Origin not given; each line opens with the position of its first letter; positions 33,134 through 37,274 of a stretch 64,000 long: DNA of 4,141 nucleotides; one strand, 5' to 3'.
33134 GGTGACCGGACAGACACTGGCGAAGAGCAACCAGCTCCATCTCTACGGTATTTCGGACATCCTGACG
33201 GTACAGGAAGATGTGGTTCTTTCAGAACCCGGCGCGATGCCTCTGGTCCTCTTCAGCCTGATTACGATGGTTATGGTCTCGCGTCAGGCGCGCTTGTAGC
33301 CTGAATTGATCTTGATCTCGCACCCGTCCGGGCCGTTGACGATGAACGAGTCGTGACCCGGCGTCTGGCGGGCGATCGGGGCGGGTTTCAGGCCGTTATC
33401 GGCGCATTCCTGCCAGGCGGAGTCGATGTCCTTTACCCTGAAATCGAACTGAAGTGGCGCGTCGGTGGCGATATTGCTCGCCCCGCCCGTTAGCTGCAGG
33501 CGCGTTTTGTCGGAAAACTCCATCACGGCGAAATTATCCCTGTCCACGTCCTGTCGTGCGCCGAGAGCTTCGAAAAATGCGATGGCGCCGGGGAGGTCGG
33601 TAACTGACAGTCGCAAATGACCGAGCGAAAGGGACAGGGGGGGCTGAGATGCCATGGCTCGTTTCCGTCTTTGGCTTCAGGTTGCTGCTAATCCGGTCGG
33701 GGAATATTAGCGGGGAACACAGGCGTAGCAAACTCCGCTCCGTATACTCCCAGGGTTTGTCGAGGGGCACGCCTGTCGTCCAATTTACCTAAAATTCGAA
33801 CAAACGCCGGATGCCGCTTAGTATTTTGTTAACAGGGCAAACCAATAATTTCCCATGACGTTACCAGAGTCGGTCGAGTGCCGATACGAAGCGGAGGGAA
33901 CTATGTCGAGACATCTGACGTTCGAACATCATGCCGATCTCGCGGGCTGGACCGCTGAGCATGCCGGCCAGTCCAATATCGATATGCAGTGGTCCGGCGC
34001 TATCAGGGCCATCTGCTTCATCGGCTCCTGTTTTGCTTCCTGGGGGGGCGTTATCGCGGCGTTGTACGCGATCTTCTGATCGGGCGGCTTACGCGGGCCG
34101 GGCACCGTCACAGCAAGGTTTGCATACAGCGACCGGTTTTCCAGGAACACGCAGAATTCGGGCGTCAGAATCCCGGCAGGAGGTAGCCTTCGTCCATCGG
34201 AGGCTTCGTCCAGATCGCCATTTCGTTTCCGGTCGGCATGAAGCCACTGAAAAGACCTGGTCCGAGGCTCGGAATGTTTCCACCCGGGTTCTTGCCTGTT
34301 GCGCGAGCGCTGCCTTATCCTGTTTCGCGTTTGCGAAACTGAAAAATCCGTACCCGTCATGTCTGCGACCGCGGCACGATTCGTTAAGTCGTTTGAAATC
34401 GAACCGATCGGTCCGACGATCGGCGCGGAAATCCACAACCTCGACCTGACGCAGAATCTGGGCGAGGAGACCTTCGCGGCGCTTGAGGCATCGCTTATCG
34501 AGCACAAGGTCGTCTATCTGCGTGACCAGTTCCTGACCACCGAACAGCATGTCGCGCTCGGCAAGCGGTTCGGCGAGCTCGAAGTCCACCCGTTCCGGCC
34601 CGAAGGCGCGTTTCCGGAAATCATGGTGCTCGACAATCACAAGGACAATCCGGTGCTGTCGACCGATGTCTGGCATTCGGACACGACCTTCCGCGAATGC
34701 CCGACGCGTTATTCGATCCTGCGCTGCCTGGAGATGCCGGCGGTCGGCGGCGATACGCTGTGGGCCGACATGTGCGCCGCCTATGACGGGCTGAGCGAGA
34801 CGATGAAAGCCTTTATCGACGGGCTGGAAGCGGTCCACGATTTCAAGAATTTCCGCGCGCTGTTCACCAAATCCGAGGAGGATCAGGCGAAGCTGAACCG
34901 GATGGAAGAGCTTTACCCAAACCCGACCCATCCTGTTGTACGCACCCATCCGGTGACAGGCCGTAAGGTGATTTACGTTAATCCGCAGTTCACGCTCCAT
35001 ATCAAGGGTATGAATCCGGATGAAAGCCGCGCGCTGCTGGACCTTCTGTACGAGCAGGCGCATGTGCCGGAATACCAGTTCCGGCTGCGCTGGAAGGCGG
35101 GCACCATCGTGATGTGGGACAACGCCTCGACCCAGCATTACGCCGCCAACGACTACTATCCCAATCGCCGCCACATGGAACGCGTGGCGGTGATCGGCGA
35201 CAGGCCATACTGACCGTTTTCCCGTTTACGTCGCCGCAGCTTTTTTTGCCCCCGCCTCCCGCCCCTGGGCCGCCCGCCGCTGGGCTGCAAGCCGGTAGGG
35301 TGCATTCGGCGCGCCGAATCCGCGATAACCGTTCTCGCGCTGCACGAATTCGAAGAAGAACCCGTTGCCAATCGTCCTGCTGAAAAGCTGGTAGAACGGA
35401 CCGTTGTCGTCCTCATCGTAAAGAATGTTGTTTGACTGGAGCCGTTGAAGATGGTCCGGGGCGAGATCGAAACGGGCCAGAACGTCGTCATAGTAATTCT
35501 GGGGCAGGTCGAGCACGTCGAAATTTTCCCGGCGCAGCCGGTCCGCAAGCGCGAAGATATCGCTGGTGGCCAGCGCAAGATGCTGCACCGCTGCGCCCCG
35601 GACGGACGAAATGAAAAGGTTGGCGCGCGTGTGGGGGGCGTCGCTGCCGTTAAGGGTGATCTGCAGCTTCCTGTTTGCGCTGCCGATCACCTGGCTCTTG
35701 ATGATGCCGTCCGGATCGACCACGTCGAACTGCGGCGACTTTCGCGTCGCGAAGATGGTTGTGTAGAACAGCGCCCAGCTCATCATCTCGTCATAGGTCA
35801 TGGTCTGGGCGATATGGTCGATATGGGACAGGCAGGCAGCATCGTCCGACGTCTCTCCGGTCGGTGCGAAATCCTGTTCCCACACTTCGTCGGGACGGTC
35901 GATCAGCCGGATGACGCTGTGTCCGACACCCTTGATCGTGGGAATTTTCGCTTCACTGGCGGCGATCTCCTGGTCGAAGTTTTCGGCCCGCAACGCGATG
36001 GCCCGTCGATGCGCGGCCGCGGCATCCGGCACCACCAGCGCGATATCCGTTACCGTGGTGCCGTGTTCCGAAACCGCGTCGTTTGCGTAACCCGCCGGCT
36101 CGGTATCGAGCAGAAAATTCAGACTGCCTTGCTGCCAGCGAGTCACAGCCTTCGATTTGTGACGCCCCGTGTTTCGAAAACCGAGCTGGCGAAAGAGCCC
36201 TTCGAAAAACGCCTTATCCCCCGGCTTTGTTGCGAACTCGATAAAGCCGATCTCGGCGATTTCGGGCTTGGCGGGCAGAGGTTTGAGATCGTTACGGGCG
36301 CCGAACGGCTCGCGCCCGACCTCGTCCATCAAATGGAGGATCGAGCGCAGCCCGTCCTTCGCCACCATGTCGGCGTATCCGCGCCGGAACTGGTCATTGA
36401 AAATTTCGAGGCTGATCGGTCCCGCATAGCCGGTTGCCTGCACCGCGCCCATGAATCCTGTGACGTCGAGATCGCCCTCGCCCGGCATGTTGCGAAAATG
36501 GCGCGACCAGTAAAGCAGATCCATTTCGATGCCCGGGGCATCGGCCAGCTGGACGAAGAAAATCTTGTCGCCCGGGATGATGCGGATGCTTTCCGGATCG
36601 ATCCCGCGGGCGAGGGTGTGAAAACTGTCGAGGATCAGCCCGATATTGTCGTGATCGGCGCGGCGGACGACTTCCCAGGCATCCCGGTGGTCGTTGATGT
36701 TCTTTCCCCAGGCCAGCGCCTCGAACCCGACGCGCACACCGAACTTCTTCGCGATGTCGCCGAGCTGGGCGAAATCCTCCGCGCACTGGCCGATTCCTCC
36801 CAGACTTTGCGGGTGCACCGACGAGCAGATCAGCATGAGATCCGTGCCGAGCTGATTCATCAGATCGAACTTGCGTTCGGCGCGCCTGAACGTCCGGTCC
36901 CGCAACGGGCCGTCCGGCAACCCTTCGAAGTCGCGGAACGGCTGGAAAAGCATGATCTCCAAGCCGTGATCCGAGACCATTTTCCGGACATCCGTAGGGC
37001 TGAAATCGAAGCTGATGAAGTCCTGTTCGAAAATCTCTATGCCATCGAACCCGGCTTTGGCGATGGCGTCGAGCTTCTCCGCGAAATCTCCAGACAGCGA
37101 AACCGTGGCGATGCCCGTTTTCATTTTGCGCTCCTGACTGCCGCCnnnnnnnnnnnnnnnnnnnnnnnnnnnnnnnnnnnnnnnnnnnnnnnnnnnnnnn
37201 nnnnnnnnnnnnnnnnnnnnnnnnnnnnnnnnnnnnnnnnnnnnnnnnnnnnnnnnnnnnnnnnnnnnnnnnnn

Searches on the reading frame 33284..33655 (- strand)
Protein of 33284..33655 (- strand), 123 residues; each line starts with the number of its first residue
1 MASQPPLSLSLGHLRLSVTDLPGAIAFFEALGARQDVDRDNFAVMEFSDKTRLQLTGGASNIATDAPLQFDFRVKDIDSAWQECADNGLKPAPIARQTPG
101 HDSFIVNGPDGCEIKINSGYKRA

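Call 66: search_protein_families(library=pfam, proteins=[window:33284-33655:-], max_evalue=0.0001)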
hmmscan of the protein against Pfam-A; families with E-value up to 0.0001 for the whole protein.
window:33284-33655:- (123 aa): 1 family
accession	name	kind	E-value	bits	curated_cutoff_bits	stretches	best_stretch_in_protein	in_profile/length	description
PF00903.31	Glyoxalase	-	1.2e-06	29.4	20.6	1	11-115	2-120/121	Glyoxalase/Bleomycin resistance protein/Dioxygenase superfamily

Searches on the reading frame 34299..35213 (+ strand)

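Call 30: search_protein_families(library=ncbifam, proteins=[window:34299-35213:+], max_evalue=0.001)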
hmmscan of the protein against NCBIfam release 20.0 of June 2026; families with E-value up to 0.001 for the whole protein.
window:34299-35213:+ (304 aa): 3 families
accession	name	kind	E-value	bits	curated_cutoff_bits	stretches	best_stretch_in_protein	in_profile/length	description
NF007104.0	PRK09553.1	equivalog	3e-91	305.5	313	1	30-304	3-279/282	taurine dioxygenase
NF045815.1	Neo-PentlctneFsynPtlD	equivalog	3.5e-30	105.3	550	1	34-303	3-291/301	neopentalenolactone/pentalenolactone F synthase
NF049937.1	CMthFAOxDecarbScoE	equivalog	2.4e-27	95.8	400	1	38-301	8-286/295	(3R)-3-[(carboxymethyl)amino]fatty acid oxygenase/decarboxylase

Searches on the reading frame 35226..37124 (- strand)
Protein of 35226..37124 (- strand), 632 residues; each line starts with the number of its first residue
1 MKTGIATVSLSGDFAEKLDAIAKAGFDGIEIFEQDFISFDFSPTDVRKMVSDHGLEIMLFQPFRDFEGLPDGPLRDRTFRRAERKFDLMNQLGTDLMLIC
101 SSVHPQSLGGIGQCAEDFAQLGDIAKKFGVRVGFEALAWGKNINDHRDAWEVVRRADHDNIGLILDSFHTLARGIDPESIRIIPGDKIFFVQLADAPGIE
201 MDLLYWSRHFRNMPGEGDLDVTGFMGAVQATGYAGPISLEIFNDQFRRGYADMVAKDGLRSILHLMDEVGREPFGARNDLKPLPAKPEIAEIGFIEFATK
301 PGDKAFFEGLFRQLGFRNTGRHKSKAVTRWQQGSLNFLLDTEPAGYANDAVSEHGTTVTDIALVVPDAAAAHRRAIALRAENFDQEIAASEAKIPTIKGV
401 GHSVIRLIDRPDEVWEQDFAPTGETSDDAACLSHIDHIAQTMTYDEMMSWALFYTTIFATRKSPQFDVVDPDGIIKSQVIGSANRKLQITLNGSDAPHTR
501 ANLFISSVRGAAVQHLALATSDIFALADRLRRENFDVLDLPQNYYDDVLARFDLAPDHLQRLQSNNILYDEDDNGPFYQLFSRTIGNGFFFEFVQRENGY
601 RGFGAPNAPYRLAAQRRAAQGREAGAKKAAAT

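Call 30: search_protein_families(library=ncbifam, proteins=[window:35226-37124:-], max_evalue=0.001)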
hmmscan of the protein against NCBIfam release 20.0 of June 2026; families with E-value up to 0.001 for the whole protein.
window:35226-37124:- (632 aa): 7 families
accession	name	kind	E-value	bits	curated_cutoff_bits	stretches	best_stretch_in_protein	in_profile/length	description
NF042435.1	DhshikDhtase_QuiC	equivalog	1.5e-179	598.5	1200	1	1-623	1-631/635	3-dehydroshikimate dehydratase QuiC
TIGR01263.1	4HPPD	equivalog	4.7e-59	200.7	277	1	291-607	2-335/353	4-hydroxyphenylpyruvate dioxygenase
TIGR03234.1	OH-pyruv-isom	equivalog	1.1e-08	34.8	353.45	1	13-240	15-239/254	hydroxypyruvate isomerase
NF041099.2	keto_glucon_epim_IolO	equivalog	1.2e-07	31.3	300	1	6-243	15-248/269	5-keto-L-gluconate epimerase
NF043033.1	OxoTetrIsom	equivalog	4.8e-06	26.5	325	1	13-240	16-236/251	2-oxo-tetronate isomerase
NF051856.1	PsicseEpim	equivalog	0.0001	22.2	300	1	113-242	128-246/287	D-psicose 3-epimerase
TIGR04379.1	myo_inos_iolE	equivalog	0.00016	21.4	290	0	110-240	127-265/290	myo-inosose-2 dehydratase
